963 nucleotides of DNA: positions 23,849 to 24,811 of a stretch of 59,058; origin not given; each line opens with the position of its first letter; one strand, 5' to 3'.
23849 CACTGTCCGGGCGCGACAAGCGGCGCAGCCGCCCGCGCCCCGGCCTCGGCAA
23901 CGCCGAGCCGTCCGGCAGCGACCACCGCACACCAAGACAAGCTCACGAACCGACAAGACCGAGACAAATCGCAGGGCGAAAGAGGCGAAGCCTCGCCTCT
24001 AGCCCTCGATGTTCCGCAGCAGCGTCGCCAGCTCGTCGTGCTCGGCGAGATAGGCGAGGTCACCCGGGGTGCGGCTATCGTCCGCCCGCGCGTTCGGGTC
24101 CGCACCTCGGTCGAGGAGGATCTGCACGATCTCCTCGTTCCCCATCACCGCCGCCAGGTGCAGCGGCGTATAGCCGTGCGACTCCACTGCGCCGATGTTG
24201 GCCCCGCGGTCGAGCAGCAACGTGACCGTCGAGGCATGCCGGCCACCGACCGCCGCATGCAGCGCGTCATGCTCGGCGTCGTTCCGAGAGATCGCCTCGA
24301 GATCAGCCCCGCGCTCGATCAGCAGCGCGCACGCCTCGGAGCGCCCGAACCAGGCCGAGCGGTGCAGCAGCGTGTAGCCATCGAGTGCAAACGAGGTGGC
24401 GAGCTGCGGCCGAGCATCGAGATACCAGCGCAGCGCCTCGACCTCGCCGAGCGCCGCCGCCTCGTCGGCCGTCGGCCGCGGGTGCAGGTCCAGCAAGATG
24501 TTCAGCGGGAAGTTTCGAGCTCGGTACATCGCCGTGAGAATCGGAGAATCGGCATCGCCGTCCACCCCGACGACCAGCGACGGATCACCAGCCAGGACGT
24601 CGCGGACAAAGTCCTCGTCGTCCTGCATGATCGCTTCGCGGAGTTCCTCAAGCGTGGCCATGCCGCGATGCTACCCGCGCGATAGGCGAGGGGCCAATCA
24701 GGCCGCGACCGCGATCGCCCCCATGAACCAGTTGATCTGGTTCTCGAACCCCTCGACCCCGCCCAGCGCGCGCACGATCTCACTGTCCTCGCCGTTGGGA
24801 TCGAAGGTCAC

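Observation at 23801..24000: Structured intergenic repeat family: four same-orientation copies in 59 kb with compensatory base changes in two hairpins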

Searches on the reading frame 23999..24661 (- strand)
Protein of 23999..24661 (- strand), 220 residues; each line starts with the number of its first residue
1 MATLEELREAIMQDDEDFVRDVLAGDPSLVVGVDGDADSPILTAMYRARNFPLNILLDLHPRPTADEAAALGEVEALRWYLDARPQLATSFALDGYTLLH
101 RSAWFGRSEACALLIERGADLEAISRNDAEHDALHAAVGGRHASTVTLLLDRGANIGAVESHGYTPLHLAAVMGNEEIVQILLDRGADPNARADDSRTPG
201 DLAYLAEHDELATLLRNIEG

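Call 15: find_encoding_contigs(protein=window:23999-24661:-, flank=10000, max_places=6)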
Protein window:23999-24661:- (220 aa): 12 contigs read that carry it; 6 places shown.
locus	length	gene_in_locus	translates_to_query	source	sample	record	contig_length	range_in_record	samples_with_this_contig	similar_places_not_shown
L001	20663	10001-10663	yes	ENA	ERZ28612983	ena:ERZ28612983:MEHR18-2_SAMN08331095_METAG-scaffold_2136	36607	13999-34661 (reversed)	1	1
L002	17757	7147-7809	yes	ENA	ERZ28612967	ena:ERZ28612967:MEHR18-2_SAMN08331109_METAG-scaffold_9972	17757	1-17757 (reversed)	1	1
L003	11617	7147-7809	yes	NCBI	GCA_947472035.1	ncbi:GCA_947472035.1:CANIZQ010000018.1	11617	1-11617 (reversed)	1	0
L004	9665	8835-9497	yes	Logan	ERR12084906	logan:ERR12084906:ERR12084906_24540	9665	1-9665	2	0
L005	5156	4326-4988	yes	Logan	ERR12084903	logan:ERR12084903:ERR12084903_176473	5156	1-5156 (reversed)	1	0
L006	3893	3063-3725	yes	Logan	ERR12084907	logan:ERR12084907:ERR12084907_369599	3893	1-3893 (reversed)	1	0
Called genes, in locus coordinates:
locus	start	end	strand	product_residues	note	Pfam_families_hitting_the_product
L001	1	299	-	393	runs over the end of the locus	PF00669:Flagellin_N, PF00700:Flagellin_C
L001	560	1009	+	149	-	PF00571:CBS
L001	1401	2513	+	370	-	-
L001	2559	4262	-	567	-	-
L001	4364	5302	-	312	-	-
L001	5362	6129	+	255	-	PF13641:Glyco_tranf_2_3 (weak), PF00535:Glycos_transf_2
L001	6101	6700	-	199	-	PF13580:SIS_2, PF01380:SIS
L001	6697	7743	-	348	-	PF00288:GHMP_kinases_N, PF08544:GHMP_kinases_C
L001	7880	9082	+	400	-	-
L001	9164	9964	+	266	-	PF08668:HDOD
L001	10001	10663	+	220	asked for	PF24521:Ank_KRIT1 (faint), PF13637:Ank_4 (weak), PF13857:Ank_5 (weak), PF12796:Ank_2, PF13637:Ank_4 (weak), PF13857:Ank_5, PF00023:Ank, PF13606:Ank_3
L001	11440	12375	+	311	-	PF01063:Aminotran_4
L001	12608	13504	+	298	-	PF10882:bPH_5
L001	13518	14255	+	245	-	PF00106:adh_short, PF13561:adh_short_C2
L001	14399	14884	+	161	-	PF06271:RDD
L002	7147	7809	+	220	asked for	PF24521:Ank_KRIT1 (faint), PF13637:Ank_4 (weak), PF13857:Ank_5 (weak), PF12796:Ank_2, PF13637:Ank_4 (weak), PF13857:Ank_5, PF00023:Ank, PF13606:Ank_3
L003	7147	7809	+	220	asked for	PF24521:Ank_KRIT1 (faint), PF13637:Ank_4 (weak), PF13857:Ank_5 (weak), PF12796:Ank_2, PF13637:Ank_4 (weak), PF13857:Ank_5, PF00023:Ank, PF13606:Ank_3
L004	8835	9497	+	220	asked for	PF24521:Ank_KRIT1 (faint), PF13637:Ank_4 (weak), PF13857:Ank_5 (weak), PF12796:Ank_2, PF13637:Ank_4 (weak), PF13857:Ank_5, PF00023:Ank, PF13606:Ank_3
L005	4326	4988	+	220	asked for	PF24521:Ank_KRIT1 (faint), PF13637:Ank_4 (weak), PF13857:Ank_5 (weak), PF12796:Ank_2, PF13637:Ank_4 (weak), PF13857:Ank_5, PF00023:Ank, PF13606:Ank_3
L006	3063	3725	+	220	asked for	PF24521:Ank_KRIT1 (faint), PF13637:Ank_4 (weak), PF13857:Ank_5 (weak), PF12796:Ank_2, PF13637:Ank_4 (weak), PF13857:Ank_5, PF00023:Ank, PF13606:Ank_3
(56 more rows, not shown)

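Call 16: search_protein_families(library=pfam, proteins=[window:23999-24661:-])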
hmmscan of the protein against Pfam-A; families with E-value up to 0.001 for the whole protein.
window:23999-24661:- (220 aa): 6 families
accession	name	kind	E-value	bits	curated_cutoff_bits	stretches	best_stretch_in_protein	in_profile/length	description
PF00023.36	Ank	-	8.6e-23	79.6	21.1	1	162-192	1-31/33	Ankyrin repeat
PF12796.13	Ank_2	-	1.2e-20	74.3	27.3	1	128-192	27-89/90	Ankyrin repeats (3 copies)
PF13637.12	Ank_4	-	2e-19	69.6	22.7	3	134-183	1-50/50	Ankyrin repeats (many copies)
PF13857.12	Ank_5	-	1.8e-16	60.4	27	2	149-203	1-56/56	Ankyrin repeats (many copies)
PF13606.12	Ank_3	-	5.8e-16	57.2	22.3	1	162-191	1-30/30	Ankyrin repeat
PF24521.3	Ank_KRIT1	-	2.6e-07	30.9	80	0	129-203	45-125/149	KRIT1 ankyrin-repeats domain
